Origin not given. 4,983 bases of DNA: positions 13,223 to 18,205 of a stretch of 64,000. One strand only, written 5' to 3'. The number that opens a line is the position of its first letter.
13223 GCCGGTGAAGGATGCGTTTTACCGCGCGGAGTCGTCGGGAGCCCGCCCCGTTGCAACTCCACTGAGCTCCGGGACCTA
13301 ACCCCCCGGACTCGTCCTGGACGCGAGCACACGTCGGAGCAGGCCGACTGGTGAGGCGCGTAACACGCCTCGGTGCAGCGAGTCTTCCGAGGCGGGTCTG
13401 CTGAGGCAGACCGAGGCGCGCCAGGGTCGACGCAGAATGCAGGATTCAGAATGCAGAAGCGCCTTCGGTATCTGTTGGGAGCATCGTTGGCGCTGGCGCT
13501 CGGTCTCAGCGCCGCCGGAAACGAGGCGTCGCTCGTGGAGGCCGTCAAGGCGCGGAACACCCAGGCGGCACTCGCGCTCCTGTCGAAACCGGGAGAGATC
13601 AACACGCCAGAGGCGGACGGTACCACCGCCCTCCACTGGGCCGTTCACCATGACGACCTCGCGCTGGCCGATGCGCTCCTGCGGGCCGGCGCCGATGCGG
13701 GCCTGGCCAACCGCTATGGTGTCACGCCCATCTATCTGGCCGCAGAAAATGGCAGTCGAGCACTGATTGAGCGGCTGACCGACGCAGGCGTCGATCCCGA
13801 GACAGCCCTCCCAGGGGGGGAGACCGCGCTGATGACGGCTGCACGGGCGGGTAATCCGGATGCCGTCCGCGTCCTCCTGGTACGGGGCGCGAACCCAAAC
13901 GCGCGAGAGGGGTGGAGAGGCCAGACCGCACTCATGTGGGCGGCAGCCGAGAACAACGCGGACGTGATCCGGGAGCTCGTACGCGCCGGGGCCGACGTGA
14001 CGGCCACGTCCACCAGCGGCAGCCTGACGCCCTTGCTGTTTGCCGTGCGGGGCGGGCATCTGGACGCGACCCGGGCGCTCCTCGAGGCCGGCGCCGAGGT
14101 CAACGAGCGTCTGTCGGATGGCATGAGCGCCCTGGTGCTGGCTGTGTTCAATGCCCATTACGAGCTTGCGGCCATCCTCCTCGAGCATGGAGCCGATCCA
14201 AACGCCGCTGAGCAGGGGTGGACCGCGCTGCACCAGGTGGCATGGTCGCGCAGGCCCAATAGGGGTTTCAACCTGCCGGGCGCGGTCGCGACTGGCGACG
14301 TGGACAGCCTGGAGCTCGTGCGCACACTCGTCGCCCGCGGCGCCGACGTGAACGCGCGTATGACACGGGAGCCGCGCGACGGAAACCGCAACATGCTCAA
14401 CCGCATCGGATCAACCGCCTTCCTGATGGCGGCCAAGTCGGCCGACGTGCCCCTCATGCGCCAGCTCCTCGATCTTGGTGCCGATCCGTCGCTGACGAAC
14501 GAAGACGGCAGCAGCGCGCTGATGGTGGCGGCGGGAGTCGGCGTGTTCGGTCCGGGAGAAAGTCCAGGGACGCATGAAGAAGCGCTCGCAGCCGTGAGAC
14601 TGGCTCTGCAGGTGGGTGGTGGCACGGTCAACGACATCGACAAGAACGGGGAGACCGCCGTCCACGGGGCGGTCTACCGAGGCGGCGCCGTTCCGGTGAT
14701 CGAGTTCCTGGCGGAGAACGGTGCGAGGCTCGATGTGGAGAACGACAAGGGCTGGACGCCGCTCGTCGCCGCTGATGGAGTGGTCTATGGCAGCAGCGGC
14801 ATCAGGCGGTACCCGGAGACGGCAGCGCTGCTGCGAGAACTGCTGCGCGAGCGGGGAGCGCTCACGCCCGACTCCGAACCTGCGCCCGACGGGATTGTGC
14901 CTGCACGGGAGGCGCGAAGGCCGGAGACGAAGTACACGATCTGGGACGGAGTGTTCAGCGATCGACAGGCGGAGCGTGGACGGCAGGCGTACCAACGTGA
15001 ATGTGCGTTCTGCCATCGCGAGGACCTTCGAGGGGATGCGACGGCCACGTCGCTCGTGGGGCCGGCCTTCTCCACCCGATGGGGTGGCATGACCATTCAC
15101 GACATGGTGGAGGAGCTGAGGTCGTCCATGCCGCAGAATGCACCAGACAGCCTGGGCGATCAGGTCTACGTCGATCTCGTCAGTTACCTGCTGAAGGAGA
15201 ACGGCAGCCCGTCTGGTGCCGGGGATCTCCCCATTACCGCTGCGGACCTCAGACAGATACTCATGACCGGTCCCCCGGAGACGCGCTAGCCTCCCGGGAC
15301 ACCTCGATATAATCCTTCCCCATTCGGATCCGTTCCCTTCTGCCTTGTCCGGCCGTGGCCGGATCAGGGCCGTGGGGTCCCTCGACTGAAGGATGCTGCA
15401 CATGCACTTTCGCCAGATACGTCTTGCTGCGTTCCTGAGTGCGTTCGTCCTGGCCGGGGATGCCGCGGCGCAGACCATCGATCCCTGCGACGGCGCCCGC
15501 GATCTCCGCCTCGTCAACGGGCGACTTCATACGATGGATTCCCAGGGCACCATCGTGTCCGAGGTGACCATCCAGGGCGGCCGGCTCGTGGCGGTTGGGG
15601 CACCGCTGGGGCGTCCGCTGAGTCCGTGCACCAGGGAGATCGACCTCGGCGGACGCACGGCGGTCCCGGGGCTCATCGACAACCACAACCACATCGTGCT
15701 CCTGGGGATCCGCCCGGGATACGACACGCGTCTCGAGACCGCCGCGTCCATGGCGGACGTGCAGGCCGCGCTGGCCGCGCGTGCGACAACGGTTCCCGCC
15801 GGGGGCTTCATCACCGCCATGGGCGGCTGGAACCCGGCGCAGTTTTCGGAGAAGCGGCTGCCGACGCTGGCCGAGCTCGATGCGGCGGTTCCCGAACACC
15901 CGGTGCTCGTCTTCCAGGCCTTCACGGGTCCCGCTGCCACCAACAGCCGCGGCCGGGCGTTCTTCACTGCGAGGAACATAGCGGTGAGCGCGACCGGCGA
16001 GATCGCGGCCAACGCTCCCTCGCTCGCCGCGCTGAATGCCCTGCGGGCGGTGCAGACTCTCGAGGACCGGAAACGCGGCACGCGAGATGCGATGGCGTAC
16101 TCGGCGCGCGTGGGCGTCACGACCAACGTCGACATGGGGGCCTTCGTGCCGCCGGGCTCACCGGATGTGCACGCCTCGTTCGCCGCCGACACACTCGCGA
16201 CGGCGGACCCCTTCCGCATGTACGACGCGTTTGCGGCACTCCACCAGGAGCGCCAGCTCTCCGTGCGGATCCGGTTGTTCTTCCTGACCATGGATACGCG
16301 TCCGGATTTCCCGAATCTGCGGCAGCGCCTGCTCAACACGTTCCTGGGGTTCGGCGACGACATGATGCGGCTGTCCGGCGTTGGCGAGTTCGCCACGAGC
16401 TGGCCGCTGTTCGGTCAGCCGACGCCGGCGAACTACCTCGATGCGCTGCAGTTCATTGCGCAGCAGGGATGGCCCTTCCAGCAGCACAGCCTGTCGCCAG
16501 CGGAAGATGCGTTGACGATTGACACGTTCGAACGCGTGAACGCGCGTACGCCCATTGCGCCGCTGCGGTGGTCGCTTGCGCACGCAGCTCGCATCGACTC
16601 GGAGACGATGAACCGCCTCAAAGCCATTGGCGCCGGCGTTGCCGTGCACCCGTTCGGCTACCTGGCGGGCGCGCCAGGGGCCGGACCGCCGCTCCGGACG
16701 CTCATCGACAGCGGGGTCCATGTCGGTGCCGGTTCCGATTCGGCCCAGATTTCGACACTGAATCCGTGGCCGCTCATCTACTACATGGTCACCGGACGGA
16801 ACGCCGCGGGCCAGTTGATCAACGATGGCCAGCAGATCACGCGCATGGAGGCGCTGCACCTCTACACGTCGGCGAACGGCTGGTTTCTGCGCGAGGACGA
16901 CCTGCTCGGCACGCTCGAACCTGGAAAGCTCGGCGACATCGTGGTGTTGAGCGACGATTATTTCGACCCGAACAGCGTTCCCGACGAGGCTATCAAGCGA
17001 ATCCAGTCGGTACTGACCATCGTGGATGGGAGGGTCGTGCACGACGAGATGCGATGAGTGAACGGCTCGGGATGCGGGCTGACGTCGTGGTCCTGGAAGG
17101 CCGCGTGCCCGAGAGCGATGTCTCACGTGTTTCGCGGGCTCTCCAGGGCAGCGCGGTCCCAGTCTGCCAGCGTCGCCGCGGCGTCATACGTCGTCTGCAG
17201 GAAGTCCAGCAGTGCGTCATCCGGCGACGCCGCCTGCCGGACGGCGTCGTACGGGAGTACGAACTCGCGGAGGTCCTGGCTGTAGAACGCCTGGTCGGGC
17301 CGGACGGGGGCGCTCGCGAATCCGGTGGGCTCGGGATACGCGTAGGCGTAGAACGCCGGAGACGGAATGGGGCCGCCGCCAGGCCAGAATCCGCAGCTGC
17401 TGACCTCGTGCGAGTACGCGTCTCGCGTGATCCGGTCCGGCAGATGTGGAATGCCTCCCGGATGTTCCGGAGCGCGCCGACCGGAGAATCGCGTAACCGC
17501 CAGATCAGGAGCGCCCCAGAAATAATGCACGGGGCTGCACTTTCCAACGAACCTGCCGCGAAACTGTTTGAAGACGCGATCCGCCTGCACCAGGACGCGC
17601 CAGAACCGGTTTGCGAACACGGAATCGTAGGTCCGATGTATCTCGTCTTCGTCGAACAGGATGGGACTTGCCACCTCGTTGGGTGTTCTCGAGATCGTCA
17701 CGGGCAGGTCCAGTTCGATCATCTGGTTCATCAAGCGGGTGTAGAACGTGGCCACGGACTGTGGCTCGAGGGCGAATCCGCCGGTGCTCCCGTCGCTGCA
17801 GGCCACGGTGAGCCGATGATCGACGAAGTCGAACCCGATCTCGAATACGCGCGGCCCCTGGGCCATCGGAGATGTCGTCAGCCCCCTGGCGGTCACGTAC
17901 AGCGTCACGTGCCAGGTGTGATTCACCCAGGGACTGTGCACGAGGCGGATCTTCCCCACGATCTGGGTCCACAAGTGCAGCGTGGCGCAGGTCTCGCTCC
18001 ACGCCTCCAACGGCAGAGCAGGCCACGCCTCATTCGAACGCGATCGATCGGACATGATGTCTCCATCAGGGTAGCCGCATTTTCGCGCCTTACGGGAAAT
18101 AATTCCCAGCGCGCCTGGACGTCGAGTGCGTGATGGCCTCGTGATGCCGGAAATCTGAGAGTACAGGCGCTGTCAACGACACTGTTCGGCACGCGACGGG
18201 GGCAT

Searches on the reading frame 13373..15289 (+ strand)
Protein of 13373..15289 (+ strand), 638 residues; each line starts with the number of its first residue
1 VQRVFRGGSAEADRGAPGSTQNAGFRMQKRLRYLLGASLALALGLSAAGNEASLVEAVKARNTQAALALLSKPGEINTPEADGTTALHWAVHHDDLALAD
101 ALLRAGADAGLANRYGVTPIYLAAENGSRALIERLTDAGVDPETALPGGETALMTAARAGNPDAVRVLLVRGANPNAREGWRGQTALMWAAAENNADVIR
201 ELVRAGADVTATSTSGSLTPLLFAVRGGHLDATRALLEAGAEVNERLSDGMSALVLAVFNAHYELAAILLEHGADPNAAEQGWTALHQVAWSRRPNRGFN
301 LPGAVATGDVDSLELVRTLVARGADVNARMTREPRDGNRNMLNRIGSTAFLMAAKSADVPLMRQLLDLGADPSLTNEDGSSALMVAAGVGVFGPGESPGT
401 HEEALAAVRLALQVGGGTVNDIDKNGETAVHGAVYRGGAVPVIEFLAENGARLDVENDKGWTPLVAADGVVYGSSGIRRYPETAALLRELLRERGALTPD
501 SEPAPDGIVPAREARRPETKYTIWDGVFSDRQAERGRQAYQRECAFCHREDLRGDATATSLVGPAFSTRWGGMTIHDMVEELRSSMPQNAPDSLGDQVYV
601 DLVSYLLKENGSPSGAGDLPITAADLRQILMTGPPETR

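Call 16: search_protein_families(library=pfam, proteins=[window:13373-15289:+])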
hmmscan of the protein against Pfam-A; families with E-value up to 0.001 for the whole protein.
window:13373-15289:+ (638 aa): 9 families
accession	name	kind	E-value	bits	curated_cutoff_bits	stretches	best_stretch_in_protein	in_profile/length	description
PF12796.13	Ank_2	-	1.2e-54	183.3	27.3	5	132-212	13-89/90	Ankyrin repeats (3 copies)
PF00023.36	Ank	-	5.3e-51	168.2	21.1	4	149-178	2-31/33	Ankyrin repeat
PF13637.12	Ank_4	-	5.1e-44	147.7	22.7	5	187-237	1-50/50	Ankyrin repeats (many copies)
PF13606.12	Ank_3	-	5.2e-42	136.8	22.3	2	149-177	2-30/30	Ankyrin repeat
PF13857.12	Ank_5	-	4.1e-36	123.1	27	1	148-187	15-53/56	Ankyrin repeats (many copies)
PF13442.11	Cytochrome_CBB3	-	2.6e-08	34.5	27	1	532-606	2-68/68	Cytochrome C oxidase, cbb3-type, subunit III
PF23745.1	ANK_LRRK2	-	0.00033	21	27.5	0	87-171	35-115/130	LRRK2 ANK repeat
PF14417.12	MEDS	-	0.00065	20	29.8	0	171-256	15-104/161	MEDS: MEthanogen/methylotroph, DcmR Sensory domain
PF00034.26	Cytochrom_C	-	0.00085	21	21.3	0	533-565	1-29/90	Cytochrome c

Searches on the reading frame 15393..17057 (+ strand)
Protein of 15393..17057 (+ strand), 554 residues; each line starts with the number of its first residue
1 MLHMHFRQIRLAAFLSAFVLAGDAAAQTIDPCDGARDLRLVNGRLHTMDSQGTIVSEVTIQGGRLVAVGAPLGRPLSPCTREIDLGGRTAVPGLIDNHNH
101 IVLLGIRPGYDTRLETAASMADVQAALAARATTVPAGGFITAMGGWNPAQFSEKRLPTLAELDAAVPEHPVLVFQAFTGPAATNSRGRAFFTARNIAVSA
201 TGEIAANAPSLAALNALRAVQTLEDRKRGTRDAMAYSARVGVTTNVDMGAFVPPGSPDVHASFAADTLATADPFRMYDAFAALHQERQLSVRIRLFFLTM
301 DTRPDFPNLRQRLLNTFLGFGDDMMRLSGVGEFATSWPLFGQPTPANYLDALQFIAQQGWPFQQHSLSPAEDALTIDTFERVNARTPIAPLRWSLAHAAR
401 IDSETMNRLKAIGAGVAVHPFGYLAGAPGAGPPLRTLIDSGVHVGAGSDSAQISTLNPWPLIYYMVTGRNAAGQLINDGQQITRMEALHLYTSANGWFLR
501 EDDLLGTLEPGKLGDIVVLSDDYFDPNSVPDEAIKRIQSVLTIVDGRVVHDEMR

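Call 66: search_protein_families(library=pfam, proteins=[window:15393-17057:+], max_evalue=0.00001)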
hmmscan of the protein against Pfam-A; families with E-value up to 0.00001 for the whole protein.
window:15393-17057:+ (554 aa): 2 families
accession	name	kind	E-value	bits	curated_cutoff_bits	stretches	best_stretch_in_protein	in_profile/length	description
PF07969.17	Amidohydro_3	-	5.5e-64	217.8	29.7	1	81-550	1-472/472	Amidohydrolase family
PF01979.26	Amidohydro_1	-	1.5e-12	47.8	25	1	395-549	195-345/345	Amidohydrolase family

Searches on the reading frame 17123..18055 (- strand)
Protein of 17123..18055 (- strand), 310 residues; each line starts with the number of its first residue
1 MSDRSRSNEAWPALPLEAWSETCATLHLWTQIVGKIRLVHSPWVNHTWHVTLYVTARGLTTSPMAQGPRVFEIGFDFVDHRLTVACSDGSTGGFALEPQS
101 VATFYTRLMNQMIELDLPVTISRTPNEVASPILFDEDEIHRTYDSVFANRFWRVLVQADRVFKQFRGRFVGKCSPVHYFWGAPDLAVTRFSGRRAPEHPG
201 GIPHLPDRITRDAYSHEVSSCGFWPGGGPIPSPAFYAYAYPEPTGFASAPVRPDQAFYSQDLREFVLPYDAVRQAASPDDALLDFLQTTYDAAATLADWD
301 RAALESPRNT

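Call 66: search_protein_families(library=pfam, proteins=[window:17123-18055:-], max_evalue=0.00001)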
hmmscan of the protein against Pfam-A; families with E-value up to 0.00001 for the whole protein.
window:17123-18055:- (310 aa): 1 family
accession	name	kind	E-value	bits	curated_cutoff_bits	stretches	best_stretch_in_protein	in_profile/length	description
PF19459.4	DUF5996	-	1.6e-141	471.1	25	1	11-305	1-295/296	Family of unknown function (DUF5996)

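Call 78: find_encoding_contigs(protein=window:17126-18055:-, flank=10000, max_places=3)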
Protein seq(310 aa) (310 aa): no gene with exactly this product is on record in the collection.
